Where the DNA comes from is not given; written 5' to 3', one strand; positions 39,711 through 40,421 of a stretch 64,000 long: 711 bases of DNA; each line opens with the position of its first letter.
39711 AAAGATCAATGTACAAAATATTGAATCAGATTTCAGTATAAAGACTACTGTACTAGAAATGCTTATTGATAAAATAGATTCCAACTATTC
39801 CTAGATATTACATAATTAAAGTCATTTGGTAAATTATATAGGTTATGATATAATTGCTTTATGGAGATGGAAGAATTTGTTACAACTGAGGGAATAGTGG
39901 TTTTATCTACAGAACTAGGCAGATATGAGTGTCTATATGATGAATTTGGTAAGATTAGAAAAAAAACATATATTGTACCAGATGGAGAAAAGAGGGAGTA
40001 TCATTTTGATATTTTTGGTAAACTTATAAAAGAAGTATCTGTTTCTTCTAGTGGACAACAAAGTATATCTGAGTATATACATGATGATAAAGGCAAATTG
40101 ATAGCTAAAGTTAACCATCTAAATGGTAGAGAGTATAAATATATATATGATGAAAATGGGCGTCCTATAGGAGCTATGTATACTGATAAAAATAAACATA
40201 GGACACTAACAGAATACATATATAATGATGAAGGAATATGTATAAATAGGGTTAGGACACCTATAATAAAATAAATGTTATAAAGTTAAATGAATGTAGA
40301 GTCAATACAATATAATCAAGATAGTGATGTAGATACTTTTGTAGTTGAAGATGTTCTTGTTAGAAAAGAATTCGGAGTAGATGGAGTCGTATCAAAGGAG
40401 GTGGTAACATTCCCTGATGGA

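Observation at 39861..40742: Tandem paralogous mini-proteins built only of YD (Rhs-type) repeats, without signal peptide or toxin domain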

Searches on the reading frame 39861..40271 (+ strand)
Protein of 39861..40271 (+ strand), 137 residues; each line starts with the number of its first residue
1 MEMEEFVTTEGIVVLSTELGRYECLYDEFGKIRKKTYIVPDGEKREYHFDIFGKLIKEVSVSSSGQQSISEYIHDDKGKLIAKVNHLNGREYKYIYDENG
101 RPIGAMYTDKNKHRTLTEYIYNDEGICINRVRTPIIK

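Call 3: search_protein_families(library=pfam, proteins=[window:39861-40271:+], max_evalue=10)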
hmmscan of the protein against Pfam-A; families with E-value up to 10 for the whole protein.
window:39861-40271:+ (137 aa): 3 families
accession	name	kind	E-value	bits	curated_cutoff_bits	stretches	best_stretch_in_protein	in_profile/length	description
PF05593.20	RHS_repeat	-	1.3e-07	32.3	22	1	74-104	1-30/38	RHS Repeat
PF17961.7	Big_8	-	0.13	12.8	22.9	1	54-96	30-73/103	Bacterial Ig domain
PF12396.14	DUF3659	-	0.19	12.1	24.8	0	73-87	44-58/61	Protein of unknown function (DUF3659)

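Call 4: search_protein_families(library=ncbifam, proteins=[window:39861-40271:+], max_evalue=10)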
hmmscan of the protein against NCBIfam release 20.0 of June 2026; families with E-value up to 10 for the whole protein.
window:39861-40271:+ (137 aa): 4 families
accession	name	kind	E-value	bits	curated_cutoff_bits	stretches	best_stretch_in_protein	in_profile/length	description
TIGR01643.1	YD_repeat_2x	repeat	0.0005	20.5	15.8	1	74-112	1-38/42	YD repeat-containing protein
NF041261.1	RHS_core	equivalog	0.0031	15.3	2000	1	23-125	663-756/1261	RHS element core protein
NF002798.1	PRK02939.1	equivalog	0.01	15.6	263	1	71-115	124-165/236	YnfC family lipoprotein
NF033708.1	T9SS_Cterm_ChiA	domain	0.045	13.6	40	1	49-91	7-48/55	T9SS sorting signal type C domain-containing protein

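Call 10: find_homologous_proteins(query=window:39861-40271:+, max_evalue=0.01)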
Query window:39861-40271:+ (137 aa): 3 proteins with E <= 0.01 among 6 candidates.
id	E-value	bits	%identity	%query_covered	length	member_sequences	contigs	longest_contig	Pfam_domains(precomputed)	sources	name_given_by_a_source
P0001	4.9e-86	304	100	100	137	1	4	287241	PF05593.20,PF25023.2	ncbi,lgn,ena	-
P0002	8.7e-59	215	69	99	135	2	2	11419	PF05593.20,PF25023.2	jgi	jgi:hypothetical protein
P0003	2.5e-57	211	68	100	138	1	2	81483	PF05593.20,PF25023.2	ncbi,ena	-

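Call 12: find_encoding_contigs(protein=P0003, flank=8000, max_places=4)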
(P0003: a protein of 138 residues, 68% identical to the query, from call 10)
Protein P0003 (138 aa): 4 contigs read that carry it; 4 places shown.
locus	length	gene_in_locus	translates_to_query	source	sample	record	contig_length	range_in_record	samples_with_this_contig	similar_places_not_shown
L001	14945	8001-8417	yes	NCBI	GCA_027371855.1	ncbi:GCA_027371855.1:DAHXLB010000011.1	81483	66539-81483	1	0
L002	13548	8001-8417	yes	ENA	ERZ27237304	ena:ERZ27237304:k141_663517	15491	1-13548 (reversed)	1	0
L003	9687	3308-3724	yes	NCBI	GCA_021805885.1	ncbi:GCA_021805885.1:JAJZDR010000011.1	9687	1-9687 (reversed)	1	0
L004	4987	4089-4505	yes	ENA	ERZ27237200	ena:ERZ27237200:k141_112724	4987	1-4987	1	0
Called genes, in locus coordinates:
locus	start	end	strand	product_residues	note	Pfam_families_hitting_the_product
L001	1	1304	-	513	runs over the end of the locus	PF00905:Transpeptidase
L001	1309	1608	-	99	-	PF02609:Exonuc_VII_S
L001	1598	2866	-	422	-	PF13742:tRNA_anti_2, PF01336:tRNA_anti-codon, PF02601:Exonuc_VII_L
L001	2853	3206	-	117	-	PF04343:DUF488, PF22751:DUF488-N3a, PF22752:DUF488-N3i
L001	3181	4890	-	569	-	PF04055:Radical_SAM, PF16199:Radical_SAM_C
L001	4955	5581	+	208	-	PF13489:Methyltransf_23, PF07021:MetW (weak), PF13847:Methyltransf_31, PF08241:Methyltransf_11, PF08242:Methyltransf_12, PF13649:Methyltransf_25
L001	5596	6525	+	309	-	PF00924:MS_channel_2nd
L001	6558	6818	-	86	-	PF05016:ParE_toxin (weak), PF15738:YafQ_toxin, PF15781:ParE-like_toxin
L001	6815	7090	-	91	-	-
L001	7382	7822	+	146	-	PF08327:AHSA1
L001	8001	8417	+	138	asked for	PF25023:TEN_YD-shell (weak), PF05593:RHS_repeat (faint)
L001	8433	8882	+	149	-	-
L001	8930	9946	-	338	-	PF01368:DHH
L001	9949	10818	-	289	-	PF13641:Glyco_tranf_2_3, PF00535:Glycos_transf_2 (weak), PF13632:Glyco_trans_2_3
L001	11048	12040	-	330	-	PF02661:Fic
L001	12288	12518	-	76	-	-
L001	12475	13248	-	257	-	PF03372:Exo_endo_phos, PF14529:Exo_endo_phos_2 (weak)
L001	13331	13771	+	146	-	-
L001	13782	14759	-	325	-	PF01966:HD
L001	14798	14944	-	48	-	?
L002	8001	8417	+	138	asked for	PF25023:TEN_YD-shell (weak), PF05593:RHS_repeat (faint)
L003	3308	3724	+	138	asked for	PF25023:TEN_YD-shell (weak), PF05593:RHS_repeat (faint)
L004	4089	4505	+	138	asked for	PF25023:TEN_YD-shell (weak), PF05593:RHS_repeat (faint)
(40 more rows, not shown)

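Call 13: find_encoding_contigs(protein=P0002, flank=8000, max_places=4)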
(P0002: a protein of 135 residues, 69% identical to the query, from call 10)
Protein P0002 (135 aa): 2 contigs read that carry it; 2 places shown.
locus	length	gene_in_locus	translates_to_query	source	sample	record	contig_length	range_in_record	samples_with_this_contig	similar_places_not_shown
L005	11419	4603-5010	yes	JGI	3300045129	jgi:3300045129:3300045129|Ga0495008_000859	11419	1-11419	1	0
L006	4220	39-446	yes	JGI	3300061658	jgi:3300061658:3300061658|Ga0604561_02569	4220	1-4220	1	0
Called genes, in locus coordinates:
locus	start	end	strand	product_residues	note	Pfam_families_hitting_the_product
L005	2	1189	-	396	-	?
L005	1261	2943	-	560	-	PF04055:Radical_SAM, PF00583:Acetyltransf_1 (faint), PF16199:Radical_SAM_C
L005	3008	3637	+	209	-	PF13489:Methyltransf_23, PF01728:FtsJ (weak), PF07021:MetW (weak), PF13847:Methyltransf_31, PF08241:Methyltransf_11, PF08242:Methyltransf_12, PF13649:Methyltransf_25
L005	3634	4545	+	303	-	PF00924:MS_channel_2nd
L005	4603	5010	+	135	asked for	PF25023:TEN_YD-shell (weak), PF05593:RHS_repeat (faint)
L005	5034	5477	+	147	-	PF05593:RHS_repeat (faint)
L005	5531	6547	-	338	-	PF01368:DHH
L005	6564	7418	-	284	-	PF13641:Glyco_tranf_2_3, PF13632:Glyco_trans_2_3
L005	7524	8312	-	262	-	-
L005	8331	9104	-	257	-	PF03372:Exo_endo_phos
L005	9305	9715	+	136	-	-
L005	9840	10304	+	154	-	-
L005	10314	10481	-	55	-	-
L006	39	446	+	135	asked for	PF25023:TEN_YD-shell (weak), PF05593:RHS_repeat (faint)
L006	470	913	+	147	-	PF05593:RHS_repeat (faint)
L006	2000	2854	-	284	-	PF13641:Glyco_tranf_2_3, PF13632:Glyco_trans_2_3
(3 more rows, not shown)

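Call 17: search_solved_structures(query=A1, max_evalue=1, show_alignments=2)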
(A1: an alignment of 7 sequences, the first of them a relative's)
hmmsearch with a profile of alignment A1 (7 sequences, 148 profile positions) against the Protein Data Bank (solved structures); distinct sequences matched with E-value up to 1: 19.
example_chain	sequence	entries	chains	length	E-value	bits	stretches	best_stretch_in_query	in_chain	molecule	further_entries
8h8a_A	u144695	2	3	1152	4.8e-11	45.9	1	32-140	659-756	Putative Rhs-family protein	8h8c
8h8b_A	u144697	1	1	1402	3.7e-09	39.8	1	32-140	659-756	Putative Rhs-family protein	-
7pq5_L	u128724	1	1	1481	2.2e-06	30.8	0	68-134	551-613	Tre23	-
8qjd_A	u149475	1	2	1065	4.2e-06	29.8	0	86-104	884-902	Salmonella bongori Rhs core domain (residues 360-1420)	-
8qjb_A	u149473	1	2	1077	4.6e-06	29.7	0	86-104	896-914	T6SS-associated Rhs core domain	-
7q97_A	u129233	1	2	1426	9.4e-06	28.7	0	86-140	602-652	Rhs family protein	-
8qjc_A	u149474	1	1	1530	5.8e-05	26.2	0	86-104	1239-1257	T6SS-associated Rhs core and toxin domain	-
8cp6_B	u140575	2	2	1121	0.00025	24.1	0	61-104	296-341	Toxin protein Tse5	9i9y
6fay_A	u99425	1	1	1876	0.0021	21.1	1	64-131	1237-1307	Odz3 protein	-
8r54_A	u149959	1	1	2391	0.0024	20.9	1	64-131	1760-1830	Teneurin-3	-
8r50_B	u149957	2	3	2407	0.0025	20.9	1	64-131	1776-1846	Teneurin-3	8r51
9igs_A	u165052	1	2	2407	0.0025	20.9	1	64-131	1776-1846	Isoform A1B1 of Teneurin-3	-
2fkj_A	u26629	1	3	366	0.025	17.6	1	26-95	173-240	Outer Surface Protein A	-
2hkd_A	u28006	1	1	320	0.079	16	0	48-95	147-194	Outer Surface Protein A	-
2fkg_A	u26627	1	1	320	0.11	15.5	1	26-115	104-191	Outer Surface Protein A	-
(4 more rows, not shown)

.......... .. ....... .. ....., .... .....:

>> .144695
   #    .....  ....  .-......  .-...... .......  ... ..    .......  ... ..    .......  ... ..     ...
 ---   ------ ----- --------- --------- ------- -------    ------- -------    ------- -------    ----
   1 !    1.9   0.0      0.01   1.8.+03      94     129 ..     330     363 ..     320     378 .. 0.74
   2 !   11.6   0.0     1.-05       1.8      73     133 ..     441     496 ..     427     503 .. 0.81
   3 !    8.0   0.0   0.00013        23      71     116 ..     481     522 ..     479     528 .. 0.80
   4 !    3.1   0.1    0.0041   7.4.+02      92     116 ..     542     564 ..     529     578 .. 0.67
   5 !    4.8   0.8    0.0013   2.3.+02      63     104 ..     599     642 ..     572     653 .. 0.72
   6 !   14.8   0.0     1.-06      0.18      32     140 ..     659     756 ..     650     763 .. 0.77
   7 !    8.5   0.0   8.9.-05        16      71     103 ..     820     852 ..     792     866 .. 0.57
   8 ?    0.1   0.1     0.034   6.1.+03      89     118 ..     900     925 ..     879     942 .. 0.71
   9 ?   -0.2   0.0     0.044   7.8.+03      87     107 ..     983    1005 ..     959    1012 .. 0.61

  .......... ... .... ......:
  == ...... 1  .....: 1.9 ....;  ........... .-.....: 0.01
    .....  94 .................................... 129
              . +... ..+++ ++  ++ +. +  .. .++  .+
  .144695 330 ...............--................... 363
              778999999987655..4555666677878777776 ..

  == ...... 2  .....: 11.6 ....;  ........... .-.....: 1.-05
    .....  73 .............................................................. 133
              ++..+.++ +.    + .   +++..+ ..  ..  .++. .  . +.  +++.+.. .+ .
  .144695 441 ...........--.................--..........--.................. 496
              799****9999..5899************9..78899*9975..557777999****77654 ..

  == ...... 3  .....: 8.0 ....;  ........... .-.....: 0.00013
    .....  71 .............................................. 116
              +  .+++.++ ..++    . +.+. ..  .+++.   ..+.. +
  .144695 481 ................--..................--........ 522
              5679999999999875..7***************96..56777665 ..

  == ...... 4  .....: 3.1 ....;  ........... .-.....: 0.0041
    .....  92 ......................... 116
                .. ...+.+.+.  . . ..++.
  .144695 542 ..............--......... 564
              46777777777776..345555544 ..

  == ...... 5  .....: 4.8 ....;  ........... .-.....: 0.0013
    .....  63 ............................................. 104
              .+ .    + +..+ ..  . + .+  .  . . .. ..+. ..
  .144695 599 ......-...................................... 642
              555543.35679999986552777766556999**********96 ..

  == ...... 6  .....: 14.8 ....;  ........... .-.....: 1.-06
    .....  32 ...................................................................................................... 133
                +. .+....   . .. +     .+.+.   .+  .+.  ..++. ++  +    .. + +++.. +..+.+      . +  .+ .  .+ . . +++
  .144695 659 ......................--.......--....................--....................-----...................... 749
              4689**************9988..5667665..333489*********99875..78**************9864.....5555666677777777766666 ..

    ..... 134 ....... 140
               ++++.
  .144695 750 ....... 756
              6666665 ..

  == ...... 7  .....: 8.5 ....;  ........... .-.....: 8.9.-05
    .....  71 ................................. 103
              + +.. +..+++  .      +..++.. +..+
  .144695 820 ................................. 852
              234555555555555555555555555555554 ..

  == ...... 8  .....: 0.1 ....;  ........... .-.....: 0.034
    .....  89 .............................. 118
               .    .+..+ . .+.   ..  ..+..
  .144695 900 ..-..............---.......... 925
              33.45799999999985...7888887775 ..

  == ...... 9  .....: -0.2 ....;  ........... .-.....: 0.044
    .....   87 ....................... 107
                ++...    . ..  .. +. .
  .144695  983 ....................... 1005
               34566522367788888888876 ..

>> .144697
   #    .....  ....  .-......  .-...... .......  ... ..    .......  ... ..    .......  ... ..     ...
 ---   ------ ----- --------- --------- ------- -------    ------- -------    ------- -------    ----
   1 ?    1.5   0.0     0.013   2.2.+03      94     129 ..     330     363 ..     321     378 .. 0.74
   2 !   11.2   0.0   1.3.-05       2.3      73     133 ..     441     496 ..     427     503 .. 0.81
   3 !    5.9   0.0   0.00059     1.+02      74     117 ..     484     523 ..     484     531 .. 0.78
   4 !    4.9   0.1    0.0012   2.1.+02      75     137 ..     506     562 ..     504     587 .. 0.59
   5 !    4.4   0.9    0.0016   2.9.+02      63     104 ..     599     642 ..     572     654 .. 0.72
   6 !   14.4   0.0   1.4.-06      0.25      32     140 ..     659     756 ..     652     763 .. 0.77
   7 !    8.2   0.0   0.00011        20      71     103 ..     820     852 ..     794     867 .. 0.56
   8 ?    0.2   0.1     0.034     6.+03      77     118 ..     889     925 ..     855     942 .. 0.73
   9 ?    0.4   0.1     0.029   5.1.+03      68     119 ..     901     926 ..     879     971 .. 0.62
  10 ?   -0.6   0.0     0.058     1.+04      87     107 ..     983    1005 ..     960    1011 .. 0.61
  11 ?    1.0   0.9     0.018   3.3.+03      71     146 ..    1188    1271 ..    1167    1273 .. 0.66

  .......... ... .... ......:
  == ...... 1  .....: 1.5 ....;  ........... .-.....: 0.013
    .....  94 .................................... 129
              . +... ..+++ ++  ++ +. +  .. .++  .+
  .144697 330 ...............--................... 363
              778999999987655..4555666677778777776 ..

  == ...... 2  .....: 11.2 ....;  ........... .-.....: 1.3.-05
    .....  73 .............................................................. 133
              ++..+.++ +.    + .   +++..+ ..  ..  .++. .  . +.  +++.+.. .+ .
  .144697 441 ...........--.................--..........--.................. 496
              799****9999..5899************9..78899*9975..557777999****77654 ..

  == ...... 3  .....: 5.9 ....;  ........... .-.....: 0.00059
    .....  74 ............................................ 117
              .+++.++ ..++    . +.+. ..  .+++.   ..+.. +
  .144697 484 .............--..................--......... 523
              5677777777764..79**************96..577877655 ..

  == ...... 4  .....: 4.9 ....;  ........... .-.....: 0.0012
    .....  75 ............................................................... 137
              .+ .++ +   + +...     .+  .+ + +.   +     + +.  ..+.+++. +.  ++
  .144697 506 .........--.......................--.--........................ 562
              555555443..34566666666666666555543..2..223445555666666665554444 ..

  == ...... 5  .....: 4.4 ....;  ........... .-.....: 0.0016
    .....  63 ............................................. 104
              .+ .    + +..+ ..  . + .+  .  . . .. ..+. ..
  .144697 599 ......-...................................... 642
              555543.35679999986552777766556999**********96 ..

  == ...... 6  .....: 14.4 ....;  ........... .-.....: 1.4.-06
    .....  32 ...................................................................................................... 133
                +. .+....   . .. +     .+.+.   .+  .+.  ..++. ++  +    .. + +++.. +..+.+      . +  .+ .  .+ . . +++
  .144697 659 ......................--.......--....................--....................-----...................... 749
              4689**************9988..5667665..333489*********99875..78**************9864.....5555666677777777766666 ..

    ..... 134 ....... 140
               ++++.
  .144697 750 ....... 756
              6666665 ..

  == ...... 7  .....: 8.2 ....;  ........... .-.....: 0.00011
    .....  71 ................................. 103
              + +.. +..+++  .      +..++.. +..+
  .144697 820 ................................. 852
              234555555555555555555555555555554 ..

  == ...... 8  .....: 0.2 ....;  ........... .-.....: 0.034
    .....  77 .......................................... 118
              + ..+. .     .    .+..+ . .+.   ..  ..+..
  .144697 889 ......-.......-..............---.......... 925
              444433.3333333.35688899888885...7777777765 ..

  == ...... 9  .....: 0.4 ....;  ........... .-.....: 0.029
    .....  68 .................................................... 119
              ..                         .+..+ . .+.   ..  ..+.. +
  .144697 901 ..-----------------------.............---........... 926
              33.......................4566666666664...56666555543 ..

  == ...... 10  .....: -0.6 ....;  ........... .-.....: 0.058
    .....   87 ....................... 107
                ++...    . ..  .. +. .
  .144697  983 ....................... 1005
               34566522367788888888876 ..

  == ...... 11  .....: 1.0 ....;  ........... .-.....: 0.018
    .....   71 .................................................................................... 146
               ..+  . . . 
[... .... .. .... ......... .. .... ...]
